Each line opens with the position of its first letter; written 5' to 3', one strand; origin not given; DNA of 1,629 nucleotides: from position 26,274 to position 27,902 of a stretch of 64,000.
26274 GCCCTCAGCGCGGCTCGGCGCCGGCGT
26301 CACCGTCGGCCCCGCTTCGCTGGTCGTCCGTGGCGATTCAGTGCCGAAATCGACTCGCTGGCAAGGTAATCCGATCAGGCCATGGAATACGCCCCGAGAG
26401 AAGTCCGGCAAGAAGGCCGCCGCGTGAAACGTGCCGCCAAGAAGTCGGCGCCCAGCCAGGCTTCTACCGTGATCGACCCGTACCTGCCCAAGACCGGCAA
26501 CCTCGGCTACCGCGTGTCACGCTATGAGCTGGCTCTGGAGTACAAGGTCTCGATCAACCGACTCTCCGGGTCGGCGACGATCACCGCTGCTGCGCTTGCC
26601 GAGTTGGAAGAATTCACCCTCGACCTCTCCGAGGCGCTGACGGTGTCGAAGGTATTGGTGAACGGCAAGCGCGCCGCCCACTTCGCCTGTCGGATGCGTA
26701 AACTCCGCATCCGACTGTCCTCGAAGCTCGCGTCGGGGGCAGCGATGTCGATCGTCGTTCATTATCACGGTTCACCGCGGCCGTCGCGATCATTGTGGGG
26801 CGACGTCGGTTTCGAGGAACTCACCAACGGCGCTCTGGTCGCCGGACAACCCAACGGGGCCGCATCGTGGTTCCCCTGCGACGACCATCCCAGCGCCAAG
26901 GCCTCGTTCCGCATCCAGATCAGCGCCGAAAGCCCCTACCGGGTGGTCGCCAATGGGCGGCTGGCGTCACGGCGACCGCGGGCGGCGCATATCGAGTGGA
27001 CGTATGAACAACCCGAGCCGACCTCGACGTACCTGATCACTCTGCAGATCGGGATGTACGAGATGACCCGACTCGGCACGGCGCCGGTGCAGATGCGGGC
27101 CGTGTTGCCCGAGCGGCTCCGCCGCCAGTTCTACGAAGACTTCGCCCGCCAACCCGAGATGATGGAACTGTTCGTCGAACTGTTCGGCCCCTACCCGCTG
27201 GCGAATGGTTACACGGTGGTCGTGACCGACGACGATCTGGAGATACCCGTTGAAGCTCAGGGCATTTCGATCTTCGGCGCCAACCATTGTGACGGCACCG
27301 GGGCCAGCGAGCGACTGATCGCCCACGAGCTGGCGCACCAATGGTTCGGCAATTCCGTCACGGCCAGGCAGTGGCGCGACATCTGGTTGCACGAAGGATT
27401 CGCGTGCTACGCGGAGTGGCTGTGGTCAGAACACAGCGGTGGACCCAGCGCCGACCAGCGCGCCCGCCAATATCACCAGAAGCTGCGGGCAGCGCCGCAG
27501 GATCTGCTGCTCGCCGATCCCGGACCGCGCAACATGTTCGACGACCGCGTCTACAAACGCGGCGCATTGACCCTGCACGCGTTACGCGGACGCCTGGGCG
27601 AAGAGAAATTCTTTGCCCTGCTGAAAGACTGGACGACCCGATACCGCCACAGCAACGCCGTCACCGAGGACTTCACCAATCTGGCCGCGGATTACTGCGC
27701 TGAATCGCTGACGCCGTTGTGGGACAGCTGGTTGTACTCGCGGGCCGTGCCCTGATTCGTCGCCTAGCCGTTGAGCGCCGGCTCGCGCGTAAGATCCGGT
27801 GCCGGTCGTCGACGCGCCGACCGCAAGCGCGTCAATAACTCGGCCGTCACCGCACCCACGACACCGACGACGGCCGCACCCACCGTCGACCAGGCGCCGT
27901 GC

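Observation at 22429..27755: Pls/PosA-type membrane NRPS translationally coupled to an M1 zinc peptidase: candidate cationic homopoly(amino acid) system in a mycobacterial core neighbourhood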

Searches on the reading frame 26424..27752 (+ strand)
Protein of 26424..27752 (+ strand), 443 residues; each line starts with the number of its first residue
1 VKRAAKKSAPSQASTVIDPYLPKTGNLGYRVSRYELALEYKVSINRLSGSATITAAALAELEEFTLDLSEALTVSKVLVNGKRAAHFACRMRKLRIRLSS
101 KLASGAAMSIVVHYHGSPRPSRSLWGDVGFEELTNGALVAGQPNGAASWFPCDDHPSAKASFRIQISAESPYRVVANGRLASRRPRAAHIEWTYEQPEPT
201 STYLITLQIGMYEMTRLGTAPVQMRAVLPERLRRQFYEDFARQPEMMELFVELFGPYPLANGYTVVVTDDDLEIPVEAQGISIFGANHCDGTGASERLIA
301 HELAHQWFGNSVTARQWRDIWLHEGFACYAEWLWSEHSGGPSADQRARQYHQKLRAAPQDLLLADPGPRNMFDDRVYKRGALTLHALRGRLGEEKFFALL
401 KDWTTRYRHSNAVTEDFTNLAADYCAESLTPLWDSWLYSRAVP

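Call 7: search_protein_families(library=ncbifam, proteins=[window:26424-27752:+], max_evalue=0.01)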
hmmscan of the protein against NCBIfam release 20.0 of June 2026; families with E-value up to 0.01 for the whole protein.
window:26424-27752:+ (443 aa): 4 families
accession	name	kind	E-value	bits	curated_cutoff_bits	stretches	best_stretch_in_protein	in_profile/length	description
TIGR02412.1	pepN_strep_liv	equivalog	3.2e-31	108.4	591.2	1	32-439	17-441/832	aminopeptidase N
TIGR02411.1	leuko_A4_hydro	equivalog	4.7e-26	91.7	761.7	1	35-443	17-445/600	leukotriene-A(4) hydrolase/aminopeptidase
TIGR02414.1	pepN_proteo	equivalog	5.9e-09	34.7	718.2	1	296-430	286-428/868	aminopeptidase N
NF033876.2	flagella_HExxH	equivalog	0.0059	16.1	205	1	292-330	126-163/384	flagellinolysin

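Call 8: search_protein_families(library=pfam, proteins=[window:26424-27752:+], max_evalue=0.01)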
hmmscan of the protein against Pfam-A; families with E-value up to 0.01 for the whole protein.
window:26424-27752:+ (443 aa): 2 families
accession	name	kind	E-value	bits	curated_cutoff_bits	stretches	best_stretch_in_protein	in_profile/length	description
PF01433.26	Peptidase_M1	-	8.5e-28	97.9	27.7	1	295-436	67-218/218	Peptidase family M1 domain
PF17900.6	Peptidase_M1_N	-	5e-14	53.3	25.8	1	33-204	4-186/186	Peptidase M1 N-terminal domain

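Call 25: find_homologous_proteins(query=window:26424-27752:+, max_evalue=0.00001)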
Query window:26424-27752:+ (443 aa): 7725 proteins with E <= 0.00001 among 8000 candidates; the best 120 are listed.
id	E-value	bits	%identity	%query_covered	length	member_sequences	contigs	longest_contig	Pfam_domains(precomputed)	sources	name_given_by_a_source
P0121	2.5e-295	997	97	100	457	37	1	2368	PF17900.7,PF01433.27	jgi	jgi:aminopeptidase N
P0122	8.1e-287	969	94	100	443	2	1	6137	PF17900.7,PF01433.27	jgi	jgi:aminopeptidase N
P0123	2.0e-285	965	94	100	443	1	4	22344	PF17900.7,PF01433.27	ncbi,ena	-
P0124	1.2e-281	952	93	100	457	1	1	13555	PF17900.7,PF01433.27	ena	-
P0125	2.0e-279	945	92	100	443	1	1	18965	PF17900.7,PF01433.27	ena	-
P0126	4.3e-277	937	91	100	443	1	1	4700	PF17900.7,PF01433.27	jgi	jgi:aminopeptidase N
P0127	1.3e-276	935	91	100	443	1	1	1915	PF17900.7,PF01433.27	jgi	jgi:aminopeptidase N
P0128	1.0e-274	929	90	100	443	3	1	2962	PF17900.7,PF01433.27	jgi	jgi:aminopeptidase N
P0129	2.7e-274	928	90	100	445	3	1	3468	PF17900.7,PF01433.27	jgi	jgi:aminopeptidase N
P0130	4.1e-274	927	90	100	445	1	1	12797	PF17900.7,PF01433.27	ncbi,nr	ncbi:MAG: hypothetical protein QOI33_1786 [Mycobacterium sp.]|nr:hypothetical protein [Mycobacterium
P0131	5.5e-274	927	91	100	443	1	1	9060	PF17900.7,PF01433.27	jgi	jgi:aminopeptidase N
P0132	7.4e-274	926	90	100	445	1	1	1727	PF17900.7,PF01433.27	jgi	jgi:aminopeptidase N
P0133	3.0e-273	924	90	100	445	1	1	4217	PF17900.7,PF01433.27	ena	-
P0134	5.3e-273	924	90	100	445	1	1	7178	PF17900.7,PF01433.27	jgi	jgi:aminopeptidase N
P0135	7.0e-273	923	90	100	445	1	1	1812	PF17900.7,PF01433.27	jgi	jgi:aminopeptidase N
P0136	5.3e-272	920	90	100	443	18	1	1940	PF17900.7,PF01433.27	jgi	jgi:aminopeptidase N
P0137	7.4e-272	920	90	100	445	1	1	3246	PF17900.7,PF01433.27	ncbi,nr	ncbi:MAG: hypothetical protein QOC88_2455 [Mycobacterium sp.]|nr:hypothetical protein [Mycobacterium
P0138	2.4e-271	918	89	100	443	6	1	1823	PF17900.7,PF01433.27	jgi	jgi:aminopeptidase N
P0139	8.5e-271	916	89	100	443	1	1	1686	PF17900.7,PF01433.27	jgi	jgi:aminopeptidase N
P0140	8.1e-270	913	88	100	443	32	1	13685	PF17900.7,PF01433.27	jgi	jgi:aminopeptidase N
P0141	9.7e-269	910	88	100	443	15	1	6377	PF17900.7,PF01433.27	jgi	-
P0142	5.1e-262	887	86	100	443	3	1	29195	PF17900.7,PF01433.27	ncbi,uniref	ncbi:M1 family metallopeptidase [Mycobacterium sp.]|uniref:M1 family metallopeptidase n=1 Tax=Mycoba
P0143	7.0e-262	887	86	100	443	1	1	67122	PF17900.7,PF01433.27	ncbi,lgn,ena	-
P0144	8.7e-262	887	85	100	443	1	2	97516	PF17900.7,PF01433.27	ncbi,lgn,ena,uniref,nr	ncbi:M1 family metallopeptidase [Mycobacterium sp.]|uniref:M1 family metallopeptidase n=1 Tax=Mycoba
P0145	9.3e-262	886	86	100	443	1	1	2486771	PF17900.7,PF01433.27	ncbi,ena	-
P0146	1.8e-261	886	86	100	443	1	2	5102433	PF17900.7,PF01433.27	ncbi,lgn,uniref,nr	ncbi:M1 family metallopeptidase [Candidatus Mycobacterium wuenschmannii]|uniref:Aminopeptidase N n=1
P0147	5.1e-261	884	85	100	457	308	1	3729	PF17900.7,PF01433.27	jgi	jgi:aminopeptidase N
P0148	2.4e-260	882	86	100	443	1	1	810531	PF17900.7,PF01433.27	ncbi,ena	-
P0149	2.4e-260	882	86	100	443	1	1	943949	PF17900.7,PF01433.27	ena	-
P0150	1.3e-258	876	85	100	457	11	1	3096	PF17900.7,PF01433.27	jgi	jgi:aminopeptidase N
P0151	2.8e-258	875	85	100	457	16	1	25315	PF17900.7,PF01433.27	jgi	jgi:aminopeptidase N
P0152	1.5e-257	873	85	100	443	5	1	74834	PF17900.7,PF01433.27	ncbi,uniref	ncbi:MAG TPA: M1 family metallopeptidase [Mycobacterium sp.]|uniref:M1 family metallopeptidase n=1 T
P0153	2.4e-257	872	83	98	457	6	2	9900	PF17900.7,PF01433.27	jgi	jgi:aminopeptidase N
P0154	3.3e-257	871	85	100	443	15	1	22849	PF17900.7,PF01433.27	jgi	jgi:aminopeptidase N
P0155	3.2e-254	862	84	100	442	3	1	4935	PF17900.7,PF01433.27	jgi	jgi:aminopeptidase N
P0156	3.0e-253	858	83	100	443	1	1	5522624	PF17900.7,PF01433.27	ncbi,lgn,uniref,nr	ncbi:M1 family metallopeptidase [Mycobacterium paraterrae]|uniref:Aminopeptidase N n=1 Tax=Mycobacte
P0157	9.7e-253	857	82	100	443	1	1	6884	PF17900.7,PF01433.27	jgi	jgi:aminopeptidase N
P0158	1.2e-252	856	83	100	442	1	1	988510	PF17900.7,PF01433.27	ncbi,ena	-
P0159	2.7e-252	855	83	100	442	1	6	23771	PF17900.7,PF01433.27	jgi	jgi:aminopeptidase N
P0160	1.3e-251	853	84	100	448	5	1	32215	PF17900.7,PF01433.27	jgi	jgi:aminopeptidase N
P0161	1.1e-250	850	83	100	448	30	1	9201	PF17900.7,PF01433.27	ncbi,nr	ncbi:MAG: hypothetical protein QOK09_33 [Mycobacterium sp.]|nr:hypothetical protein [Mycobacterium s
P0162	1.4e-250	850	84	99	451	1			PF17900.7,PF01433.27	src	-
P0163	9.5e-250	847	83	100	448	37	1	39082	PF17900.7,PF01433.27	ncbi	ncbi:MAG: M1 family metallopeptidase [Mycobacterium sp.]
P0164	1.3e-247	840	81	100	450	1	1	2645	PF17900.7,PF01433.27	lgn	-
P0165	1.7e-246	836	82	100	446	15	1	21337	PF17900.7,PF01433.27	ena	-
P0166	1.8e-246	836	81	100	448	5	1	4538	PF17900.7,PF01433.27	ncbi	ncbi:MAG: M1 family metallopeptidase [Mycobacterium sp.]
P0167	2.6e-246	836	82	100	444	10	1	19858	PF17900.7,PF01433.27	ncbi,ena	-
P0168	2.8e-246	835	81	100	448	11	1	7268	PF17900.7,PF01433.27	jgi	jgi:aminopeptidase N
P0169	3.5e-246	835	82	100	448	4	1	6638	PF17900.7,PF01433.27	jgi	jgi:aminopeptidase N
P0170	4.7e-246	835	82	100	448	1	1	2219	PF17900.7,PF01433.27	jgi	jgi:aminopeptidase N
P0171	1.6e-245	833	83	100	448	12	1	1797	PF17900.7,PF01433.27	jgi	jgi:aminopeptidase N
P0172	1.7e-245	833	82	98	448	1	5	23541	PF17900.7,PF01433.27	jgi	jgi:aminopeptidase N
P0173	4.4e-245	832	81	100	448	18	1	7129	PF17900.7,PF01433.27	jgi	jgi:aminopeptidase N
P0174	6.0e-245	831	80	100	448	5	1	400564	PF17900.7,PF01433.27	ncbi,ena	-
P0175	8.3e-245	831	83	97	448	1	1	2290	PF17900.7,PF01433.27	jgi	jgi:aminopeptidase N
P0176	9.9e-245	830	81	100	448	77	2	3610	PF17900.7,PF01433.27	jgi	jgi:aminopeptidase N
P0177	5.6e-244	828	80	100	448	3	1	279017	PF17900.7,PF01433.27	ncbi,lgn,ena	-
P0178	7.4e-244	828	81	100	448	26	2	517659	PF17900.7,PF01433.27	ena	-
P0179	2.0e-243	826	81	100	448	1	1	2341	PF17900.7,PF01433.27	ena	-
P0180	7.3e-243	824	80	100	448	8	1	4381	PF17900.7,PF01433.27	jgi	jgi:aminopeptidase N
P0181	2.5e-242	822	81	98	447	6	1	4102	PF17900.7,PF01433.27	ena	-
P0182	2.7e-242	822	81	100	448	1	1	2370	PF17900.7,PF01433.27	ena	-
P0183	5.0e-242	821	80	100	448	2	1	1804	PF17900.7,PF01433.27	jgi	jgi:aminopeptidase N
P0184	6.1e-242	821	82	97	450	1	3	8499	PF17900.7,PF01433.27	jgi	jgi:aminopeptidase N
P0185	1.4e-241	820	82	97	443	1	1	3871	PF17900.7,PF01433.27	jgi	jgi:aminopeptidase N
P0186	6.4e-241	818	79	100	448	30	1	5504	PF17900.7,PF01433.27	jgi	-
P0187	2.1e-240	816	80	100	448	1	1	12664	PF17900.7,PF01433.27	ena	-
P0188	3.9e-240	815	80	100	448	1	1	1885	PF17900.7,PF01433.27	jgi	-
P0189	1.3e-239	813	81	97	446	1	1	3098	PF17900.7,PF01433.27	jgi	jgi:aminopeptidase N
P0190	2.1e-239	813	79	100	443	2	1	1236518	PF17900.7,PF01433.27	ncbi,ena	-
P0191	4.6e-238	808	79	100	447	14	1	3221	PF17900.7,PF01433.27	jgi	jgi:aminopeptidase N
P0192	5.0e-238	808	78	100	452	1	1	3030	PF17900.7,PF01433.27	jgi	jgi:aminopeptidase N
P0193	8.9e-238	807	81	97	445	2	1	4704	PF17900.7,PF01433.27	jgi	jgi:aminopeptidase N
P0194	1.9e-237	806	79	100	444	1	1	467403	PF17900.7,PF01433.27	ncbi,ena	-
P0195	2.1e-237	806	78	100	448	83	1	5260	PF17900.7,PF01433.27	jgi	-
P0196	3.8e-237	805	78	100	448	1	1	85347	PF17900.7,PF01433.27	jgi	jgi:aminopeptidase N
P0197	5.9e-237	805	80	100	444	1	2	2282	PF17900.7,PF01433.27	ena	-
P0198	7.0e-237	805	78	100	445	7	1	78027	PF17900.7,PF01433.27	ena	-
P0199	9.1e-237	804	80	100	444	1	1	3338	PF17900.7,PF01433.27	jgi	jgi:aminopeptidase N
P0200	9.3e-237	804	80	100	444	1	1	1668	PF17900.7,PF01433.27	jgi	jgi:aminopeptidase N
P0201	1.3e-236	804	80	100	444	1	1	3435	PF17900.7,PF01433.27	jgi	jgi:aminopeptidase N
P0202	2.1e-236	803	79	100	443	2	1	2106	PF17900.7,PF01433.27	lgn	-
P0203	3.5e-236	802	78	100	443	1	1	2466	PF17900.7,PF01433.27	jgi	jgi:aminopeptidase N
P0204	4.6e-236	802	80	100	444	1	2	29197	PF17900.7,PF01433.27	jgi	jgi:aminopeptidase N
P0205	4.6e-236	802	80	100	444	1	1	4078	PF17900.7,PF01433.27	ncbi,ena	-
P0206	5.1e-236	802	80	100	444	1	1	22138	PF17900.7,PF01433.27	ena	-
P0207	7.9e-236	801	79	100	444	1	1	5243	PF17900.7,PF01433.27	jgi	jgi:aminopeptidase N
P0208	8.8e-236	801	80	100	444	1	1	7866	PF17900.7,PF01433.27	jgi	-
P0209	1.1e-235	801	80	97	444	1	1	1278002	PF17900.7,PF01433.27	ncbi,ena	-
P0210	1.2e-235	800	78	100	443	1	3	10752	PF17900.7,PF01433.27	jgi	jgi:aminopeptidase N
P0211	1.5e-235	800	80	100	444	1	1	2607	PF17900.7,PF01433.27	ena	-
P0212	1.5e-235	800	81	98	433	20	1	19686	PF17900.7,PF01433.27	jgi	-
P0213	1.6e-235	800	79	100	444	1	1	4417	PF17900.7,PF01433.27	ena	-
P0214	1.6e-235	800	80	100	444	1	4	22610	PF17900.7,PF01433.27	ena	-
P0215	1.6e-235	800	78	100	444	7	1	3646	PF17900.7,PF01433.27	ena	-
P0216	2.0e-235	800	80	100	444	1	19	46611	PF17900.7,PF01433.27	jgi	jgi:aminopeptidase N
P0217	2.2e-235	800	80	100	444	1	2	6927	PF17900.7,PF01433.27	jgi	jgi:aminopeptidase N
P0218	2.8e-235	799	79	100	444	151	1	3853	PF17900.7,PF01433.27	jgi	-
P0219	2.8e-235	799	79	100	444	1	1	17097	PF17900.7,PF01433.27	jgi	jgi:aminopeptidase N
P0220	3.3e-235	799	80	100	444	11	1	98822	PF17900.7,PF01433.27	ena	-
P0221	4.4e-235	799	80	100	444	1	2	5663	PF17900.7,PF01433.27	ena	-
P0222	4.8e-235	798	80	97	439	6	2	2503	PF17900.7,PF01433.27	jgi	jgi:aminopeptidase N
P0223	5.2e-235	798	77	100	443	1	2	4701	PF17900.7,PF01433.27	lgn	-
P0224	7.1e-235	798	79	100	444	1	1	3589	PF17900.7,PF01433.27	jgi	jgi:aminopeptidase N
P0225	9.3e-235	798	78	99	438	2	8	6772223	PF17900.7,PF01433.27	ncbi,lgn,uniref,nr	ncbi:M1 family metallopeptidase [Mycobacterium riyadhense]|uniref:Aminopeptidase N n=1 Tax=Mycobacte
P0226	1.1e-234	797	79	100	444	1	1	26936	PF17900.7,PF01433.27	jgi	jgi:aminopeptidase N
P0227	3.6e-234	796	80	97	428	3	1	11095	PF17900.7,PF01433.27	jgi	jgi:aminopeptidase N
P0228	3.8e-234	796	77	100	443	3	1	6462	PF17900.7,PF01433.27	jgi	jgi:aminopeptidase N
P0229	6.6e-234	795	79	99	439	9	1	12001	PF17900.7,PF01433.27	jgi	jgi:aminopeptidase N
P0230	6.7e-234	795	78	100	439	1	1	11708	PF17900.7,PF01433.27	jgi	jgi:aminopeptidase N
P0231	1.3e-233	794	78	100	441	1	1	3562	PF17900.7,PF01433.27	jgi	jgi:aminopeptidase N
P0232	1.3e-233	794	79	100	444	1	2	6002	PF17900.7,PF01433.27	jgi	-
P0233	1.9e-233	793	79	100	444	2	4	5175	PF17900.7,PF01433.27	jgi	jgi:aminopeptidase N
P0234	3.0e-233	793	80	98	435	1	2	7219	PF17900.7,PF01433.27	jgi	jgi:aminopeptidase N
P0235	3.3e-233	792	79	100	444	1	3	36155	PF17900.7,PF01433.27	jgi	jgi:aminopeptidase N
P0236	3.7e-233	792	78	99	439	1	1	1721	PF17900.7,PF01433.27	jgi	jgi:aminopeptidase N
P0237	4.4e-233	792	79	100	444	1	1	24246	PF17900.7,PF01433.27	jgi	jgi:aminopeptidase N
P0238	5.4e-233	792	77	100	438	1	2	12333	PF17900.7,PF01433.27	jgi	jgi:aminopeptidase N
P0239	1.1e-232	791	78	100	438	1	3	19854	PF17900.7,PF01433.27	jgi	jgi:aminopeptidase N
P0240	1.1e-232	791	78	100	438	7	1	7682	PF17900.7,PF01433.27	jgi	jgi:aminopeptidase N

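Call 47: search_solved_structures(query=window:26424-27752:+, max_evalue=1e-10, show_alignments=2)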
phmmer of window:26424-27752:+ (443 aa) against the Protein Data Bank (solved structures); distinct sequences matched with E-value up to 1e-10: 84 (the best 60 are shown).
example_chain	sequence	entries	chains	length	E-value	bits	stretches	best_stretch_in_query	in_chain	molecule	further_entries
6a8z_A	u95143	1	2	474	1.6e-43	152.4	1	15-410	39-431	Zinc metalloprotease, putative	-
6iff_A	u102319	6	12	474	1.2e-42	149.6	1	15-410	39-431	Zinc metalloprotease | Zinc metalloprotease, putative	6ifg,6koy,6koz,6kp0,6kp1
7z28_A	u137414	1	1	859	1.1e-24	90.3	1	99-440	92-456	Endoplasmic reticulum aminopeptidase 1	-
6ryf_A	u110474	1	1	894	1.4e-24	90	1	100-426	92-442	Endoplasmic reticulum aminopeptidase 1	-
2yd0_A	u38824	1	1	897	1.4e-24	90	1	100-426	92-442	ENDOPLASMIC RETICULUM AMINOPEPTIDASE 1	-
3mdj_A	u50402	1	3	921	1.4e-24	90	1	100-426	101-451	Endoplasmic reticulum aminopeptidase 1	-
6mgq_A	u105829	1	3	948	1.5e-24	89.9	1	100-426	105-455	Endoplasmic reticulum aminopeptidase 1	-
6rqx_A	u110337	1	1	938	1.6e-24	89.8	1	100-426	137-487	Endoplasmic reticulum aminopeptidase 1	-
3qnf_A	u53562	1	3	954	1.6e-24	89.8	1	100-426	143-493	Endoplasmic reticulum aminopeptidase 1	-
9gjs_A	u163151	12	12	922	3.7e-24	88.6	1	100-425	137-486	Endoplasmic reticulum aminopeptidase 1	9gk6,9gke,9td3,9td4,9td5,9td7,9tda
6q4r_A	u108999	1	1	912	5.3e-24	88.1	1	99-423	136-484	Endoplasmic reticulum aminopeptidase 1,Endoplasmic reticulum aminopeptidase 1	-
6t6r_A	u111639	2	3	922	5.3e-24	88.1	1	100-423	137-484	Endoplasmic reticulum aminopeptidase 1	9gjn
6m8p_A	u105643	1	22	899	5.9e-24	87.9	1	99-423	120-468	Endoplasmic reticulum aminopeptidase 1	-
6ea4_A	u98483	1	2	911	1.1e-22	83.7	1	139-428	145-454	Endoplasmic reticulum aminopeptidase 2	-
7p7p_A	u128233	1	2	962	1.4e-22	83.4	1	139-428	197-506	Endoplasmic reticulum aminopeptidase 2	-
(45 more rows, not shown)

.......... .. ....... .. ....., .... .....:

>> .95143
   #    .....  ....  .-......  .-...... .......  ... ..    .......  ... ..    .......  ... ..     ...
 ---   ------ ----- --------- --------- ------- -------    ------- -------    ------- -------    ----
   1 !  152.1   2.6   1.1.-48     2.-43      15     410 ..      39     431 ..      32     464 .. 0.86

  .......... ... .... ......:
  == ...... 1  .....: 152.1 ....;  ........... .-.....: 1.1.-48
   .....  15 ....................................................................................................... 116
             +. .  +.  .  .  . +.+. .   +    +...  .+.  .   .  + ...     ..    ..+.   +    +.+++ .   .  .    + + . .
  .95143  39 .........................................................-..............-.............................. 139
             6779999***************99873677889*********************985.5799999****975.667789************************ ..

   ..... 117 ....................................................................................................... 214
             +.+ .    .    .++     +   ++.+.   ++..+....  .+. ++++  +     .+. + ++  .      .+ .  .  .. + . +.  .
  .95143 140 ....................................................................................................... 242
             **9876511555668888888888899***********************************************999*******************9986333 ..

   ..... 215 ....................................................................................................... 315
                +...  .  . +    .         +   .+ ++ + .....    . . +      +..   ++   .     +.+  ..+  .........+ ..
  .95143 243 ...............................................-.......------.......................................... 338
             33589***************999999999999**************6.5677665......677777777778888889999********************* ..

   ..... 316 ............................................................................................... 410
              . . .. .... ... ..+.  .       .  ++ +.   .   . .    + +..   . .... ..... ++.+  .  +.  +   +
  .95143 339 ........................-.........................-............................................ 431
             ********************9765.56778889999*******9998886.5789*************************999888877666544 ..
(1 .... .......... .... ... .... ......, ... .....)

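Call 70: predict_structure(alignment_id=A3)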
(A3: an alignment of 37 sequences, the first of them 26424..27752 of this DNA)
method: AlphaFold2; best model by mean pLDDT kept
length: 443 residues; sequences in the alignment: 37
mean_pLDDT: 53.4   pTM: 0.43
mean pLDDT of the five models: 53.4, 51.3, 49.4, 48.7, 46.7
residues with pLDDT >= 90: 32; 70-90: 83; 50-70: 98; < 50: 230
segments of 3 or more residues with pLDDT < 50: 1-52, 116-162, 168-170, 175-180, 185-190, 195-296, 309-315, 367-369
pLDDT, mean of each block of 10 residues (from residue 1): 29 28 27 38 42 52 60 66 74 71 62 50 29 34 36 41 50 50 48 48 45 31 28 35 43 37 26 29 32 48 55 54 75 69 89 83 54 74 91 87 69 80 92 85 78
secondary structure, 60 per line:
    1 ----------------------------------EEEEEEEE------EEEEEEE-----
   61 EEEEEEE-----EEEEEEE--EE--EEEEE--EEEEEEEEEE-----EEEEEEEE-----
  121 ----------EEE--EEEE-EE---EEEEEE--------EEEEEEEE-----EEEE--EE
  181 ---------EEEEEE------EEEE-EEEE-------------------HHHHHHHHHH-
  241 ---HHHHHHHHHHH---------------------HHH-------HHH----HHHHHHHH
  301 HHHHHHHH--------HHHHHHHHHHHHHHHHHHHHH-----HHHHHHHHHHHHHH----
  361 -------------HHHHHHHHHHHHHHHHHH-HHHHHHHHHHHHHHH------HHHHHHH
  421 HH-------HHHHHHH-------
elements in order: E35-42 E49-55 E61-67 E73-79 E86-90 E93-102 E108-115 E131-133 E136-139 E146-151 E160-167 E173-176 E190-195 E202-205 E207-210 H230-239 H244-254 H293-308 H317-337 H343-356 H374-391 H393-407 H414-422 H430-436
